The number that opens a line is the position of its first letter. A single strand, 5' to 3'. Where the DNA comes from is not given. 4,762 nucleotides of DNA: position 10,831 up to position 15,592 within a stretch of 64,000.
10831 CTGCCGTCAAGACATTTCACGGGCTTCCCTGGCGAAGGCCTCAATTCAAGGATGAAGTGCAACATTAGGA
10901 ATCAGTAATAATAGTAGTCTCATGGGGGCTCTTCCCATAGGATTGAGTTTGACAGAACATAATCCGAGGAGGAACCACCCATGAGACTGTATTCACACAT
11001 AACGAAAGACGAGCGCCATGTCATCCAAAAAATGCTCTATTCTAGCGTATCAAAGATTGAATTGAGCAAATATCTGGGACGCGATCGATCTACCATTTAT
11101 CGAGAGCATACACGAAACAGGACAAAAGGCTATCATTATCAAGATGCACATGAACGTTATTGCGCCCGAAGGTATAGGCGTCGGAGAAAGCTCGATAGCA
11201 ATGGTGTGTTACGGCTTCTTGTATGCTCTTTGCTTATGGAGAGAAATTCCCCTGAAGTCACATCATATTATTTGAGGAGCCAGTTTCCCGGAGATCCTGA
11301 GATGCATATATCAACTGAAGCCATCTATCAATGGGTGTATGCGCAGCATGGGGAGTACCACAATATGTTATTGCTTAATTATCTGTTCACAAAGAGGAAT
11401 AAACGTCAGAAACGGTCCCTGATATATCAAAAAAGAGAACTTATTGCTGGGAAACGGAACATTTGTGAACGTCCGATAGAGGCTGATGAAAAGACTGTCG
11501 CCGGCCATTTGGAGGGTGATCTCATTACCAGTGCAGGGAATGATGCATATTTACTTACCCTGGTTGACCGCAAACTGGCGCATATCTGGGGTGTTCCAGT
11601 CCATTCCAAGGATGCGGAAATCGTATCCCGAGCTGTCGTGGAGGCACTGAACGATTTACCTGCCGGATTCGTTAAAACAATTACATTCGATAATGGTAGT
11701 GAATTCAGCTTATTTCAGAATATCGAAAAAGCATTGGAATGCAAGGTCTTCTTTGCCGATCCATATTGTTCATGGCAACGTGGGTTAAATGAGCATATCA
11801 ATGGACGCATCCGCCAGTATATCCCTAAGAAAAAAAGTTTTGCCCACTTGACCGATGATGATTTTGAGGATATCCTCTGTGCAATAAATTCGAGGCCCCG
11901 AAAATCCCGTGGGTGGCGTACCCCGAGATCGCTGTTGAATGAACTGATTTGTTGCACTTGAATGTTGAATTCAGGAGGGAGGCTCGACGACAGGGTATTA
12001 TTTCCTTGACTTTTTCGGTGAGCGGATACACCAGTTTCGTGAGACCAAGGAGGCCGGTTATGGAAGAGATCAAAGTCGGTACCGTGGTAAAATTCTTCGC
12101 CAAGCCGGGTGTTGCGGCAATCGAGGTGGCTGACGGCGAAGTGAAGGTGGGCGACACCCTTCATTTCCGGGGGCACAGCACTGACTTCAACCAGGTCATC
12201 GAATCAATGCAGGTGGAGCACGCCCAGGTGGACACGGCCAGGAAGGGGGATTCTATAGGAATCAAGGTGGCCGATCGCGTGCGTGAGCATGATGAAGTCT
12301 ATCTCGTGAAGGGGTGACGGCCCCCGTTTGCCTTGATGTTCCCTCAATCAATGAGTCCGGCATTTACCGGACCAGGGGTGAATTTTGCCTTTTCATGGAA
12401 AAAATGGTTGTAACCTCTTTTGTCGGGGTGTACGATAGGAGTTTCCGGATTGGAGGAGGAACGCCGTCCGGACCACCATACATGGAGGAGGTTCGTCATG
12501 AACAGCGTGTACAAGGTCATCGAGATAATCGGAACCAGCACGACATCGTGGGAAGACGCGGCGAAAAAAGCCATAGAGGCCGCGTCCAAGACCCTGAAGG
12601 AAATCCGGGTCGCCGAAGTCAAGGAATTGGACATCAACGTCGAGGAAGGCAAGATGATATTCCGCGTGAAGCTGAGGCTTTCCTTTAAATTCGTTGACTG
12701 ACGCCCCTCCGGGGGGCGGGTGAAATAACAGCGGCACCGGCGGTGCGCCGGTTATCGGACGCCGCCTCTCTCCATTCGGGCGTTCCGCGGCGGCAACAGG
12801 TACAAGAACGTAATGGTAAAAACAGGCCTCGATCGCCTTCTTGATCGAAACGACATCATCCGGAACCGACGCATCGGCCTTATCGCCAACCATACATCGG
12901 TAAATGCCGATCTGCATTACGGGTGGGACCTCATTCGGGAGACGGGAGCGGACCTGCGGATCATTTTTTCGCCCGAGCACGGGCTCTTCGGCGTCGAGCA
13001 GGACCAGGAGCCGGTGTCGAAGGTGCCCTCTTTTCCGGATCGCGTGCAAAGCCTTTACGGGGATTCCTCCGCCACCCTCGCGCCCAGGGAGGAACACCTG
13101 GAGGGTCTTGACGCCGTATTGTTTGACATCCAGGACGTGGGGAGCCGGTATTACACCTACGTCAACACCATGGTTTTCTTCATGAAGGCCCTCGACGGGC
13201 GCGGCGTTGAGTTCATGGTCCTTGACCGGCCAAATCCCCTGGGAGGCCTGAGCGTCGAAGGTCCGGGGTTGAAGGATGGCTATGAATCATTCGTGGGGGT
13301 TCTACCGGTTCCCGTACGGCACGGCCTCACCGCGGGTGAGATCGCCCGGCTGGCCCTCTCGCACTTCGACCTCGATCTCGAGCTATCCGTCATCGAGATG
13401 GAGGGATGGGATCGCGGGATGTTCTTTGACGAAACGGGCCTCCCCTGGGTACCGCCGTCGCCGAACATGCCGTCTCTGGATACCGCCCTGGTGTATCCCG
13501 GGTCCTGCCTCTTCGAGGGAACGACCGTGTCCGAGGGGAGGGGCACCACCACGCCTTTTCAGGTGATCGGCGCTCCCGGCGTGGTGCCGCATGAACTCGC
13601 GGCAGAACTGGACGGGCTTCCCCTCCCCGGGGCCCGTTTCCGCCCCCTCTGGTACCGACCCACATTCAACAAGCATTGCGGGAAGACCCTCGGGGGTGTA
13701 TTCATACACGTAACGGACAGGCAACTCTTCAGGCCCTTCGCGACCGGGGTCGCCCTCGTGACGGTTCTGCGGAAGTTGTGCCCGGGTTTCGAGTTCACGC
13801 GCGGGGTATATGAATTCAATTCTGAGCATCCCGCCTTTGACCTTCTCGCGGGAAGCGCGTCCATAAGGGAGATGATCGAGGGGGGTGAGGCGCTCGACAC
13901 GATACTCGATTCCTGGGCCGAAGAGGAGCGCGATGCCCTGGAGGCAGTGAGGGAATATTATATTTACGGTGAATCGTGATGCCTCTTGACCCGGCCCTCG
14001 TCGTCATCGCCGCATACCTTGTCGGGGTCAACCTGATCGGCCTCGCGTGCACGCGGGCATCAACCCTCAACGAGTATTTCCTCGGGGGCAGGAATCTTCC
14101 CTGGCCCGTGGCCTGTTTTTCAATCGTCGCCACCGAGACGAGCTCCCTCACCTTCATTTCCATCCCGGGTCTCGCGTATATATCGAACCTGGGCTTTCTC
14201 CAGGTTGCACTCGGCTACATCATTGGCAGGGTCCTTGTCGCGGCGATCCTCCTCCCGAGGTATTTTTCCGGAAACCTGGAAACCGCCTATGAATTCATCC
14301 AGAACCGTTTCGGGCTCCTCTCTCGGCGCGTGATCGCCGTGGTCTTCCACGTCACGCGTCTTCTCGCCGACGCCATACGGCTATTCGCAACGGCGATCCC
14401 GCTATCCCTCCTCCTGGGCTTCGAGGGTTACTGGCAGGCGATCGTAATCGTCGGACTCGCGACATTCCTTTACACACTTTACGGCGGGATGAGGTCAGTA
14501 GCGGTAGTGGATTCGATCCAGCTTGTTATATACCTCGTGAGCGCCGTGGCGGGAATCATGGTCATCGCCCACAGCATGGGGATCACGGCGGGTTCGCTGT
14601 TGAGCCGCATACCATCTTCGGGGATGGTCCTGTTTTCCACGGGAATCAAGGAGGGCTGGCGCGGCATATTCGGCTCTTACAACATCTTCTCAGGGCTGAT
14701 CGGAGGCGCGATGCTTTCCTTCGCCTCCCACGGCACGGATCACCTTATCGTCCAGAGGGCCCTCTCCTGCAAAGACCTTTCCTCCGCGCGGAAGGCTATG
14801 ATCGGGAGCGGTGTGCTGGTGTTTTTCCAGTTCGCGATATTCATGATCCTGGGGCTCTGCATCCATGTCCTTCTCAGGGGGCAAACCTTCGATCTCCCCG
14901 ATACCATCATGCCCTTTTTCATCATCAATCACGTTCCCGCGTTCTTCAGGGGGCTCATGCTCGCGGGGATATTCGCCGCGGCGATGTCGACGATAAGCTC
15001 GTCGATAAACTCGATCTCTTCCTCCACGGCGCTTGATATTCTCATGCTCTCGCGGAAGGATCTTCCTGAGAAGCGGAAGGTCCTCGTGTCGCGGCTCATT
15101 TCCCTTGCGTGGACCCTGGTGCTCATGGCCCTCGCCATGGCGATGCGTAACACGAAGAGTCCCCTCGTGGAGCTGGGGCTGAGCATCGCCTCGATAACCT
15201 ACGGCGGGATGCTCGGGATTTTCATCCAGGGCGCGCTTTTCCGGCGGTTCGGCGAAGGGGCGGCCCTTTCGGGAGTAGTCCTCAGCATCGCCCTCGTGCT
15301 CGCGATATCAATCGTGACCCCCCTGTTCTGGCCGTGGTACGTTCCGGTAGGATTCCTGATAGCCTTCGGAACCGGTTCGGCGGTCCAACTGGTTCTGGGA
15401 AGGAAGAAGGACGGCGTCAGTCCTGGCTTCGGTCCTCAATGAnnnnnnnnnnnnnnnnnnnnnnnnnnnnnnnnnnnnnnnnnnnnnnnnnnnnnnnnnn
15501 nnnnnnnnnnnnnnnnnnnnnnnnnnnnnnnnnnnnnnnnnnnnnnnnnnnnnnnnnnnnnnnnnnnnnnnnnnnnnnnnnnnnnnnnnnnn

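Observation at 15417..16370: Response-regulator receiver fused to an RsbW-like GHKL serine kinase, with two SpoIIE/PP2C phosphatases and no STAS antagonist in the window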

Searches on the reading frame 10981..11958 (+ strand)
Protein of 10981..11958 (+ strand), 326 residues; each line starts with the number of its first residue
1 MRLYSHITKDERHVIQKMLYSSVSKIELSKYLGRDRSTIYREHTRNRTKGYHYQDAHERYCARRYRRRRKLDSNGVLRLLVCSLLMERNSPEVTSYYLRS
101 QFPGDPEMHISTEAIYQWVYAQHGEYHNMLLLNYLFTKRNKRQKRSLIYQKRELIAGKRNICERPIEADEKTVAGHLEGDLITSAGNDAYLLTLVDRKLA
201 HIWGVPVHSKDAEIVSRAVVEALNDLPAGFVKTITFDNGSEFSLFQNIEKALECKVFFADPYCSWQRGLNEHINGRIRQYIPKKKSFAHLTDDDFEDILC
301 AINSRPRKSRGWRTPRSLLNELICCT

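Call 52: search_protein_families(library=pfam, proteins=[window:10981-11958:+], max_evalue=0.0001)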
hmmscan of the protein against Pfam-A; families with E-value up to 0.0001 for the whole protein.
window:10981-11958:+ (326 aa): 2 families
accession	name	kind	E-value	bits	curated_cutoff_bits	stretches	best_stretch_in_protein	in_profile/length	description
PF00665.32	rve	-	7.5e-09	36.2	32.6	1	175-262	6-100/102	Integrase core domain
PF13936.12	HTH_38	-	1.3e-07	31.6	27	1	4-46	2-44/44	Helix-turn-helix domain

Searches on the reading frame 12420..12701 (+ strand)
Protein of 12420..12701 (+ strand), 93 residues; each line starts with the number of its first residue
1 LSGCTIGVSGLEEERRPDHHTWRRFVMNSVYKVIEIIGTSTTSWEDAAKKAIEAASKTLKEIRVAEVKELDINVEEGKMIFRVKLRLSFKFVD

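Call 6: search_protein_families(library=pfam, proteins=[window:12420-12701:+], max_evalue=0.01)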
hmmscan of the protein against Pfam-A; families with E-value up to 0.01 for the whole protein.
window:12420-12701:+ (93 aa): 2 families
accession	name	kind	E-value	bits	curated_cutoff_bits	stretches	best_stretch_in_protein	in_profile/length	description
PF07311.17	Dodecin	-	2.5e-23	82.6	22.5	1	30-90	1-62/64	Dodecin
PF24024.1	DUF7336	-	0.0045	17.2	25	1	34-78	15-57/60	Domain of unknown function (DUF7336)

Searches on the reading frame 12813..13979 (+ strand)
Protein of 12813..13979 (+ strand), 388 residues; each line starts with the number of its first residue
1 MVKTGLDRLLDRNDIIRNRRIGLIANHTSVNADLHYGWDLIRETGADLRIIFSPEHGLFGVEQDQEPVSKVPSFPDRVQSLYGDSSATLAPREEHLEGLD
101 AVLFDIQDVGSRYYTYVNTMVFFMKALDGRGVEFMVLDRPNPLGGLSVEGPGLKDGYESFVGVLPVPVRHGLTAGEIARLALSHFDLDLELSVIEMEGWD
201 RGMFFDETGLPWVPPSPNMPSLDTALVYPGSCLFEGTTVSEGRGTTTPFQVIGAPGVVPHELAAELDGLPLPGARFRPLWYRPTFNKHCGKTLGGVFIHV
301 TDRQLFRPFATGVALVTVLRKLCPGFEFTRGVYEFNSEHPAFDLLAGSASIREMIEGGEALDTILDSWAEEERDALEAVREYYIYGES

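Call 6: search_protein_families(library=pfam, proteins=[window:12813-13979:+], max_evalue=0.01)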
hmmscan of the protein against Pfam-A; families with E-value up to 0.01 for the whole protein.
window:12813-13979:+ (388 aa): 2 families
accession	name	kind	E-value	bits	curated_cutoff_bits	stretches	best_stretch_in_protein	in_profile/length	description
PF07075.17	NamZ_N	-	3.5e-70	236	26.9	1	21-222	1-202/203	Exo-beta-N-acetylmuramidase NamZ, N-terminal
PF20732.2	NamZ_C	-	8.7e-47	160.1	25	1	226-385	1-152/152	Exo-beta-N-acetylmuramidase NamZ, C-terminal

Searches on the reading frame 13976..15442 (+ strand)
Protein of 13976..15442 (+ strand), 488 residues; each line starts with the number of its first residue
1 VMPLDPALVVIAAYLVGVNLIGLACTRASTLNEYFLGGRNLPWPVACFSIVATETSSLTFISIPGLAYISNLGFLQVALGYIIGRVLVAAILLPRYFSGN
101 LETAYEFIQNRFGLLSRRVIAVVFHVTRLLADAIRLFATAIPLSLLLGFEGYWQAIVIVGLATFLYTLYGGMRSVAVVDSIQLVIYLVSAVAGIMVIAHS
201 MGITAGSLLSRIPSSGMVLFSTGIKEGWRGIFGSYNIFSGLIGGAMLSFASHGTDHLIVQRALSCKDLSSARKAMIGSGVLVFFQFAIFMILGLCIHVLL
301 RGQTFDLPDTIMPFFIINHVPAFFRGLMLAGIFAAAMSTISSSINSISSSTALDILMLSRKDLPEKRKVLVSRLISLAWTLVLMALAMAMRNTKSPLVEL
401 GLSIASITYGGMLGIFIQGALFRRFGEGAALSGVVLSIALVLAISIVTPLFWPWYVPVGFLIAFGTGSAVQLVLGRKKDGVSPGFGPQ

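Call 6: search_protein_families(library=pfam, proteins=[window:13976-15442:+], max_evalue=0.01)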
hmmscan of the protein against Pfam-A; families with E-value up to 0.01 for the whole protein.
window:13976-15442:+ (488 aa): 1 family
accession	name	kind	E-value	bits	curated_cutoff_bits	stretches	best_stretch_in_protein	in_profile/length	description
PF00474.23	SSF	-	8.8e-36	124.1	22.8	1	34-435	1-404/406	Sodium:solute symporter family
